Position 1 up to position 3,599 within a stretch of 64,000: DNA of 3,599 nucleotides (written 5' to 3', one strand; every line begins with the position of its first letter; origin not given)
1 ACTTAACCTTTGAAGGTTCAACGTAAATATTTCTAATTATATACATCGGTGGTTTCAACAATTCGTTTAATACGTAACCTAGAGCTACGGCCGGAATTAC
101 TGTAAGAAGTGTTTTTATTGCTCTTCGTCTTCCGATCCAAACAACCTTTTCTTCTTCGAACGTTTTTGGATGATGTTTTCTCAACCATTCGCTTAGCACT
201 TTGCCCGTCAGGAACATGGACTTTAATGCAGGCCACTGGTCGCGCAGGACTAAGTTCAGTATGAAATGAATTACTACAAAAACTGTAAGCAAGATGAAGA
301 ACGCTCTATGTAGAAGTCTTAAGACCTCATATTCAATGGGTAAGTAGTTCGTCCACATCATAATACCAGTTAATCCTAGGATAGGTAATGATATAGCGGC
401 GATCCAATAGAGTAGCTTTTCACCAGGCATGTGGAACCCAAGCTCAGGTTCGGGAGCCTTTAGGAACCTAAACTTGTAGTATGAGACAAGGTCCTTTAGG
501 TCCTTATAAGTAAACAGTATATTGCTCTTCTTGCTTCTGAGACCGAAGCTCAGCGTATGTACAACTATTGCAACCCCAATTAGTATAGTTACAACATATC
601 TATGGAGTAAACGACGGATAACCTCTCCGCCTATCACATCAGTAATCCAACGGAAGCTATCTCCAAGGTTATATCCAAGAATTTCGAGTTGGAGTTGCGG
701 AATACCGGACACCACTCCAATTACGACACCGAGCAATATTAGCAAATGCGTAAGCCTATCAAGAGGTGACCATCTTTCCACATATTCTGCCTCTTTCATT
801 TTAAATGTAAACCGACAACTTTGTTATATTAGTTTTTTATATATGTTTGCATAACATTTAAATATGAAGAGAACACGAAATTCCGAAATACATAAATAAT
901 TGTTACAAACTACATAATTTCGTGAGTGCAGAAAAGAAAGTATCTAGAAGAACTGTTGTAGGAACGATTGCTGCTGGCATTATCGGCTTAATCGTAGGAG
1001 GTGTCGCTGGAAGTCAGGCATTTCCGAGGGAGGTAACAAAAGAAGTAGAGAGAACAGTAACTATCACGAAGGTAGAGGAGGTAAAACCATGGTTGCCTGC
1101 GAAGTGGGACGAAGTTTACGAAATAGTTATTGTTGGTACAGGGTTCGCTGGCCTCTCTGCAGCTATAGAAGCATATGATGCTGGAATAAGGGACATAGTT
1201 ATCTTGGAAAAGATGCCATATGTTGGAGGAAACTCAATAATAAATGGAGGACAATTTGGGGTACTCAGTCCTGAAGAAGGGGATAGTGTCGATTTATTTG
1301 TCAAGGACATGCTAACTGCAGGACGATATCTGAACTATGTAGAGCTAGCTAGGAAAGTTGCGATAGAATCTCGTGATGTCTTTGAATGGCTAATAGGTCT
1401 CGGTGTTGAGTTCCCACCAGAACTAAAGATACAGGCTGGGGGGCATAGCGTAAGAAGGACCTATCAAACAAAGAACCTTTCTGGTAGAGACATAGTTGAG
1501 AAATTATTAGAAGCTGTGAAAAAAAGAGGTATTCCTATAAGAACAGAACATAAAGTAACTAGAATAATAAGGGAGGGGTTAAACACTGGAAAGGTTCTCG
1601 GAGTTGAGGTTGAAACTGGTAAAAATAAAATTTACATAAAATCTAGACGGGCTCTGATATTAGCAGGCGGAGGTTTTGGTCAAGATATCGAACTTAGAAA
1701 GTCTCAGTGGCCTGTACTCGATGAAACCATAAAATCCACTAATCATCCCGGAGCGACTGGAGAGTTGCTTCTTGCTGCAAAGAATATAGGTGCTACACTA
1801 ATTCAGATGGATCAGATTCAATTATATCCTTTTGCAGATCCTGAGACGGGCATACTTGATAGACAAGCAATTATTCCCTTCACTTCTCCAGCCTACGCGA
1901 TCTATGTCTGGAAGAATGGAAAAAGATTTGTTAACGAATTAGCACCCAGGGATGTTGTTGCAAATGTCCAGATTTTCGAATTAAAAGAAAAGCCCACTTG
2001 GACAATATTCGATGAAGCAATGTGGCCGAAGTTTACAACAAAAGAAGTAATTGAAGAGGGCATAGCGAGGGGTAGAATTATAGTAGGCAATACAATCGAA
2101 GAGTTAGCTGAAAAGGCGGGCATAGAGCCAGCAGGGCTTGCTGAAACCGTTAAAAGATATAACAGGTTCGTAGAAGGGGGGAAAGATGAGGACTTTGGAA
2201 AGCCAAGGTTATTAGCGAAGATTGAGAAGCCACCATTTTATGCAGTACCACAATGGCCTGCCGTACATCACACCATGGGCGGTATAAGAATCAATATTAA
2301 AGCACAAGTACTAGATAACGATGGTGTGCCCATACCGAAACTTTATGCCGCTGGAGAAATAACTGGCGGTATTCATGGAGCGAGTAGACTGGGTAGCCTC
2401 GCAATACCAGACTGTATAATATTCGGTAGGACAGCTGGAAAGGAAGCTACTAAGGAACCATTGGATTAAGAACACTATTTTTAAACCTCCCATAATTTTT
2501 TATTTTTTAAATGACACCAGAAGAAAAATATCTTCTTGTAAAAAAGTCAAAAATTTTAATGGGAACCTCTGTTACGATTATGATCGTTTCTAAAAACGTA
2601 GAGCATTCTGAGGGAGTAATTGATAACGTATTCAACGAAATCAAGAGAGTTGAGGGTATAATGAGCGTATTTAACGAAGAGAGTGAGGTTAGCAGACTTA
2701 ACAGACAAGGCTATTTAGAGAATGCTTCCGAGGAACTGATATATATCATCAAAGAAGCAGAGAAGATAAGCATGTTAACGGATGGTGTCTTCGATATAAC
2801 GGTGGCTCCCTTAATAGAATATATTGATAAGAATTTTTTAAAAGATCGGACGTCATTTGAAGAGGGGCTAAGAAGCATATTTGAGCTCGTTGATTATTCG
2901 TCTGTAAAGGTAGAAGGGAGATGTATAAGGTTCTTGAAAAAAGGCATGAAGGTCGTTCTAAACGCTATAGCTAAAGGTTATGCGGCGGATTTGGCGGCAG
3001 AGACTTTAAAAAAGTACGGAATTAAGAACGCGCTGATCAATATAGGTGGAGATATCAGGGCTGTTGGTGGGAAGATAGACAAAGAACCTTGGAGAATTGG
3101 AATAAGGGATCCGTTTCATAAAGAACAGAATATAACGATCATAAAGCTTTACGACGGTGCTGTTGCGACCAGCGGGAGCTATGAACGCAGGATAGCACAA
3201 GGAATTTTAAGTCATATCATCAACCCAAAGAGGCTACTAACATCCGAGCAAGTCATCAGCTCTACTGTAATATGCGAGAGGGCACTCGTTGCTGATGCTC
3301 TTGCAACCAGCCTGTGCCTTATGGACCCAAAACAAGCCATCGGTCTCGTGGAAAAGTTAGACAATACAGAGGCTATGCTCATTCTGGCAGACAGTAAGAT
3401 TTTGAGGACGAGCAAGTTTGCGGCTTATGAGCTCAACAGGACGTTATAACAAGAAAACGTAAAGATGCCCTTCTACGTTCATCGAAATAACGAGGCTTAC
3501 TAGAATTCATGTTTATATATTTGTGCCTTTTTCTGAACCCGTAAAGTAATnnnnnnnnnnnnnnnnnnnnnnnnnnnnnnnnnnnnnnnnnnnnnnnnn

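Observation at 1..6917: Tat-exported fumarate-reductase-like flavoprotein pair flanking ApbE and an ATP-type PEP carboxykinase, next to a divergent cytochrome b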

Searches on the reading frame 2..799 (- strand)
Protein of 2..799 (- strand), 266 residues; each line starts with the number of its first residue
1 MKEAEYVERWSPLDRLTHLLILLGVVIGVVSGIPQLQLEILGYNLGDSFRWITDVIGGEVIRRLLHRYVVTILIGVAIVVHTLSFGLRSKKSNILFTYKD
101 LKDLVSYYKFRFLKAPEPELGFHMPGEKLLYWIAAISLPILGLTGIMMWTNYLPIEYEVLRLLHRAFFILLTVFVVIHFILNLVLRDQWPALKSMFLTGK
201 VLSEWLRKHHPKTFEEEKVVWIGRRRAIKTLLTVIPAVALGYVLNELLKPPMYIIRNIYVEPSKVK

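Call 8: search_protein_families(library=pfam, proteins=[window:2-799:-], max_evalue=1)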
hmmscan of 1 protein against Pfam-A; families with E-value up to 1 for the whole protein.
seq(266 aa): 3 families
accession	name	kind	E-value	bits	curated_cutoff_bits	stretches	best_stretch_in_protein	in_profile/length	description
PF01292.26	Ni_hydr_CYTB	-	6.1e-16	59.1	30.1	1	9-196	1-177/179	Prokaryotic cytochrome b561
PF14358.11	DUF4405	-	1.6e-05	25.8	26.7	1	130-182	2-65/66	Domain of unknown function (DUF4405)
PF10277.15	Frag1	-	0.058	13.4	30.3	1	131-243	92-179/220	Frag1/DRAM/Sfk1 family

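Call 9: search_protein_families(library=ncbifam, proteins=[window:2-799:-], max_evalue=0.01)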
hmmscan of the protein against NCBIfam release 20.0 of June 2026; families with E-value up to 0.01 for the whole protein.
seq(266 aa): 4 families
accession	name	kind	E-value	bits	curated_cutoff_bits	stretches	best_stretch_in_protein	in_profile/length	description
TIGR01583.1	formate-DH-gamm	equivalog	3.4e-19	69.6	115.85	1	7-218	2-202/204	formate dehydrogenase subunit gamma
NF007924.0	PRK10639.1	equivalog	2.3e-14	53.7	341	1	1-216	1-201/211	formate dehydrogenase cytochrome b556 subunit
NF007558.0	PRK10179.1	equivalog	4.4e-12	46.1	339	1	5-216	5-203/217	formate dehydrogenase-N subunit gamma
TIGR02125.1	CytB-hydogenase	equivalog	0.0027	17.2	121.5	1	9-82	112-185/212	Ni/Fe-hydrogenase, b-type cytochrome subunit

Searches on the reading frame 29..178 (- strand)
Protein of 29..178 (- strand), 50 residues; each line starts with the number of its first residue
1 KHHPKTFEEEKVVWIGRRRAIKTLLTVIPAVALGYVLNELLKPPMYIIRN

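Call 85: search_protein_families(library=ncbifam, proteins=[window:29-178:-], max_evalue=10)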
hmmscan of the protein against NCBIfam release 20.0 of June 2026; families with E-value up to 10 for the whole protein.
seq(50 aa): 2 families
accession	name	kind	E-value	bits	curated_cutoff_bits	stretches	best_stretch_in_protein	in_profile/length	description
NF004375.0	PRK05740.1-6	equivalog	0.038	14.1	177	1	6-33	87-114/136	preprotein translocase subunit SecE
TIGR00964.1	secE_bact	equivalog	0.14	12.1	27.55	1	8-32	11-35/57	preprotein translocase subunit SecE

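Call 86: search_protein_families(library=pfam, proteins=[window:29-178:-], max_evalue=10)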
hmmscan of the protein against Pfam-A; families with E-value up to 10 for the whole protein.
seq(50 aa): 0 families

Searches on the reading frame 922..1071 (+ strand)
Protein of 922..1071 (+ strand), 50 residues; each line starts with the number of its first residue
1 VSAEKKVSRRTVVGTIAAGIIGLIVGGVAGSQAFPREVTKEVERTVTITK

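Call 85: search_protein_families(library=ncbifam, proteins=[window:922-1071:+], max_evalue=10)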
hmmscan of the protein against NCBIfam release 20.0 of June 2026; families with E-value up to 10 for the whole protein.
seq(50 aa): 3 families
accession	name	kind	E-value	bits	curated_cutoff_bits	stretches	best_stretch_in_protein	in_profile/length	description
TIGR01412.1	tat_substr_1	equivalog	0.09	11.6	428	1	4-41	5-42/420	iron uptake transporter deferrochelatase/peroxidase subunit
TIGR01409.1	TAT_signal_seq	domain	0.1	13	16.7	1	7-33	1-27/29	twin-arginine translocation signal domain-containing protein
NF053524.1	thylo_ssl2009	equivalog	0.15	12.8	58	1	12-34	12-34/90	ssl2009 family thylakoid membrane protein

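Call 86: search_protein_families(library=pfam, proteins=[window:922-1071:+], max_evalue=10)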
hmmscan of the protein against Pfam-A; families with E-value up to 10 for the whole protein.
seq(50 aa): 5 families
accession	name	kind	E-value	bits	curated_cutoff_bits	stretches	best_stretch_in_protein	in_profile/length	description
PF04306.18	DUF456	-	0.015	16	29.4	1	5-32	57-84/139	Protein of unknown function (DUF456)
PF17508.7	MccV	-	0.069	14.2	27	1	11-44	29-62/104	Microcin V bacteriocin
PF07490.16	Tir_receptor_N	-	0.074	13.3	25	1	12-35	236-259/269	Translocated intimin receptor (Tir) N-terminus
PF03494.18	Beta-APP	-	0.086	13.2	25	1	10-28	18-36/39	Beta-amyloid peptide (beta-APP)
PF11021.13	DUF2613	-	0.97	10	22.1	1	10-29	1-20/55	Protein of unknown function (DUF2613)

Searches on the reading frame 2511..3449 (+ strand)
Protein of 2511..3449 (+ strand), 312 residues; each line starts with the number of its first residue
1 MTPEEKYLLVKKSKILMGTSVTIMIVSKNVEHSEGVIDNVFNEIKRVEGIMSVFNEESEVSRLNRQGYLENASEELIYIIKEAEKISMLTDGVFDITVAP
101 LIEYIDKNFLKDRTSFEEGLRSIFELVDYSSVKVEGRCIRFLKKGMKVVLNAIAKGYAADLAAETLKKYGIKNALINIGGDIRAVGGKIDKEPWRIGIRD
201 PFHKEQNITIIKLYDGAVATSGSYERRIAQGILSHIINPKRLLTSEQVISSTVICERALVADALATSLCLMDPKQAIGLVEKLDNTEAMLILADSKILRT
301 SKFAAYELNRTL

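Call 3: search_protein_families(library=pfam, proteins=[window:2511-3449:+], max_evalue=0.01)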
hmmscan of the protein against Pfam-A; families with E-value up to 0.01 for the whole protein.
window:2511-3449:+ (312 aa): 1 family
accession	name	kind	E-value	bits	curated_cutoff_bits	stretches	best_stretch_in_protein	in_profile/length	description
PF02424.20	ApbE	-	1.1e-72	245.2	25.6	1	17-290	1-266/266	ApbE family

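Call 9: search_protein_families(library=ncbifam, proteins=[window:2511-3449:+], max_evalue=0.01)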
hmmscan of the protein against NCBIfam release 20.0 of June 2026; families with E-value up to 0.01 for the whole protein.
window:2511-3449:+ (312 aa): 3 families
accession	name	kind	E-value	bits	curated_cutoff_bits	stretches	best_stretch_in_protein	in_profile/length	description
NF007774.0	PRK10461.1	equivalog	1.6e-30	106.2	498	1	16-284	41-321/351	FAD:protein FMN transferase ApbE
NF003324.0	PRK04334.1-4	equivalog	0.003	17.4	275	0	153-185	82-113/238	hypothetical protein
NF003322.0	PRK04334.1-2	equivalog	0.0057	15.7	290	0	150-232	94-178/295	hypothetical protein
